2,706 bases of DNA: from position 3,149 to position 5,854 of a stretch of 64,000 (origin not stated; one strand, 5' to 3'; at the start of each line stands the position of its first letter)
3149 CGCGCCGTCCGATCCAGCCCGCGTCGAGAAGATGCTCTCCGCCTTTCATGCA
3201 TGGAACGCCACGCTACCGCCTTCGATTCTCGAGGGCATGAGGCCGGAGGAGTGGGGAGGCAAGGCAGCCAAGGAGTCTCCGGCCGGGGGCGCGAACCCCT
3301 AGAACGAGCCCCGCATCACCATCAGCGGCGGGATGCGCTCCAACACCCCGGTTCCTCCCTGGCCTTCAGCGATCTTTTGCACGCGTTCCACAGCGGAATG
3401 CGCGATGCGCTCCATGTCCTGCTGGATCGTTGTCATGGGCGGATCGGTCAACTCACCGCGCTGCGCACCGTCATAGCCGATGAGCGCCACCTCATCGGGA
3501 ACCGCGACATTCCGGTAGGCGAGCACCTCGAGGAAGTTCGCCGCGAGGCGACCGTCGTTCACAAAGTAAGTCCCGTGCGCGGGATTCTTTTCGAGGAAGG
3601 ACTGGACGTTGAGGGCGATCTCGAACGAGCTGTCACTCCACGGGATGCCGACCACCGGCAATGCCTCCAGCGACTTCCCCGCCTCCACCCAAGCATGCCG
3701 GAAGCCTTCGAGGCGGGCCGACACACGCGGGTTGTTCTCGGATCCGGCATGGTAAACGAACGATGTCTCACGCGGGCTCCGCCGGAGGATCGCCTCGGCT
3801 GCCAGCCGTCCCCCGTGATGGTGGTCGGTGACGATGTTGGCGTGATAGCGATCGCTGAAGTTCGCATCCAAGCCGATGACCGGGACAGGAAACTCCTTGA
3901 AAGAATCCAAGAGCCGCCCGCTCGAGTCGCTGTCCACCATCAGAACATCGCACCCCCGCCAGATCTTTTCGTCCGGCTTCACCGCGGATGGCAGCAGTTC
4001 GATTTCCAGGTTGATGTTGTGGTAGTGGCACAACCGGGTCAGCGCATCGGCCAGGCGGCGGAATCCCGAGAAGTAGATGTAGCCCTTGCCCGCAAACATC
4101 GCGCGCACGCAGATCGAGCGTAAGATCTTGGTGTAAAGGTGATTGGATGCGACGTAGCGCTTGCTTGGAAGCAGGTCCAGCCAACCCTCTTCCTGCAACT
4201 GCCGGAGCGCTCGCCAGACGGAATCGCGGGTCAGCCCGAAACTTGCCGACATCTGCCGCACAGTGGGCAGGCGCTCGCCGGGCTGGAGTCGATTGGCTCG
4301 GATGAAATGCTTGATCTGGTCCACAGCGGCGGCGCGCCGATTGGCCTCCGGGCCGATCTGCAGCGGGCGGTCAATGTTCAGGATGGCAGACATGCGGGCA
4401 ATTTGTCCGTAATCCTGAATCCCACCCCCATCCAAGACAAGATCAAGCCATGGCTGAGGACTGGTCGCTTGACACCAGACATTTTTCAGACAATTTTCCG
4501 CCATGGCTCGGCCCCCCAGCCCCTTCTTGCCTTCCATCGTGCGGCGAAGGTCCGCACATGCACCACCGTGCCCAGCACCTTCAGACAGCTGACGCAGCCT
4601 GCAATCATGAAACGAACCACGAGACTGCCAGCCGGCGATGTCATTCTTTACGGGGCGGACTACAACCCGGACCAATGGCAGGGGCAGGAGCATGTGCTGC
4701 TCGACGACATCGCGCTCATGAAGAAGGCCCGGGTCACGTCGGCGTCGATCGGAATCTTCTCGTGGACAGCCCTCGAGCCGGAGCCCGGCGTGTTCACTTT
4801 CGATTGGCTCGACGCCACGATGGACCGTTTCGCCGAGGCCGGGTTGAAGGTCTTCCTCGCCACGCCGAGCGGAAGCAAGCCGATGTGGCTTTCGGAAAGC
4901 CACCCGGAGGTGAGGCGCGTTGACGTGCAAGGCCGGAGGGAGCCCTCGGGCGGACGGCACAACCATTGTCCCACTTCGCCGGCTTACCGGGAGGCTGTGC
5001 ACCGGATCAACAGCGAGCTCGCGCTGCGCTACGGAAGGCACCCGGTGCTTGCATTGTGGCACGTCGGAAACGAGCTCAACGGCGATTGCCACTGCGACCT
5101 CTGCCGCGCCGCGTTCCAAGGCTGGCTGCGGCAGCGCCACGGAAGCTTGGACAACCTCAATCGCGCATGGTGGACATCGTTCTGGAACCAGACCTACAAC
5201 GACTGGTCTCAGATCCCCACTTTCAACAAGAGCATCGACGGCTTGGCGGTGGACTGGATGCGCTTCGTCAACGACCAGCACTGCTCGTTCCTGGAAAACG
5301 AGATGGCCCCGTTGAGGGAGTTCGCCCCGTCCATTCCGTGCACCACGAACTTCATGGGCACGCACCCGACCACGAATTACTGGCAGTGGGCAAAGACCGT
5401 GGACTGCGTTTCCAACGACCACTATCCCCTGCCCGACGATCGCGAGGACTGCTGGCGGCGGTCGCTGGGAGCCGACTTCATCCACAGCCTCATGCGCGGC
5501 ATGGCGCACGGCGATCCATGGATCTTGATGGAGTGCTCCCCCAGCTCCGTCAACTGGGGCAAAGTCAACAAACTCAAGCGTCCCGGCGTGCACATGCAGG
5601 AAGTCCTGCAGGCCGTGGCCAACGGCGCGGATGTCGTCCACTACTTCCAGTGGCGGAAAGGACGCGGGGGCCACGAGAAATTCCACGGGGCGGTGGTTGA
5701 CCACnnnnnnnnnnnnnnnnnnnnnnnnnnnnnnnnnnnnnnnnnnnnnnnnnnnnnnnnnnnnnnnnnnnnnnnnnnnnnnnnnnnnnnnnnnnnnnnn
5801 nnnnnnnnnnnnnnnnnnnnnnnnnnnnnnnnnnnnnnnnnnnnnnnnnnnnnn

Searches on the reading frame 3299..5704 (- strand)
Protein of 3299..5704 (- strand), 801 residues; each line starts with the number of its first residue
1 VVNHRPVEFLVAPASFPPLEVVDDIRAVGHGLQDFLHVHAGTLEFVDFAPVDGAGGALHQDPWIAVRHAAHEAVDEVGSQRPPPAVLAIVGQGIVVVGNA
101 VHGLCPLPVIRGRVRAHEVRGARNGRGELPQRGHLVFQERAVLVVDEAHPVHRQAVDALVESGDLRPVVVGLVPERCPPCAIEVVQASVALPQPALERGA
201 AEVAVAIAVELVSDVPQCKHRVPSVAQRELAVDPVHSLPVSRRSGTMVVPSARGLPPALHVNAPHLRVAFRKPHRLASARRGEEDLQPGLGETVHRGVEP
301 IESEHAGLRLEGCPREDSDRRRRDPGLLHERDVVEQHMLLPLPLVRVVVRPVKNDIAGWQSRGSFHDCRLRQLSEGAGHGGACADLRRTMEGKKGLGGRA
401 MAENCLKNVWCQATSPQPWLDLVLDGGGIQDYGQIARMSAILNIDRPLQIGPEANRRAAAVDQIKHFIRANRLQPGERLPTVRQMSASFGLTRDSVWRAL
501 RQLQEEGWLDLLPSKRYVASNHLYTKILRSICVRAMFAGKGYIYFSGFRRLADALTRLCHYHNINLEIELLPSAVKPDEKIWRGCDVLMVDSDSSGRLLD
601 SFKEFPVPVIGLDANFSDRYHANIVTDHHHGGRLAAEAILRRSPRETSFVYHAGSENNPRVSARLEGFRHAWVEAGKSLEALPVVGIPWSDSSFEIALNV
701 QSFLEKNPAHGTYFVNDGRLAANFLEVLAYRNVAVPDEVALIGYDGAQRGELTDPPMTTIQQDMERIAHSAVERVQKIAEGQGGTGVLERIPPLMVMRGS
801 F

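Call 74: search_protein_families(library=pfam, proteins=[window:3299-5704:-], max_evalue=0.0001)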
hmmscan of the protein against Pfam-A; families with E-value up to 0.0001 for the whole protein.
window:3299-5704:- (801 aa): 3 families
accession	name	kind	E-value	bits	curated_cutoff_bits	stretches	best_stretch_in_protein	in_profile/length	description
PF13377.12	Peripla_BP_3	-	5.4e-16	59.6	26.5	1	647-800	12-166/167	Periplasmic binding protein-like domain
PF00392.27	GntR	-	5.9e-12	45.5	27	1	459-511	4-56/64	Bacterial regulatory proteins, gntR family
PF13407.12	Peripla_BP_4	-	4.4e-09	36.7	35.1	1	586-782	57-257/258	Periplasmic binding protein domain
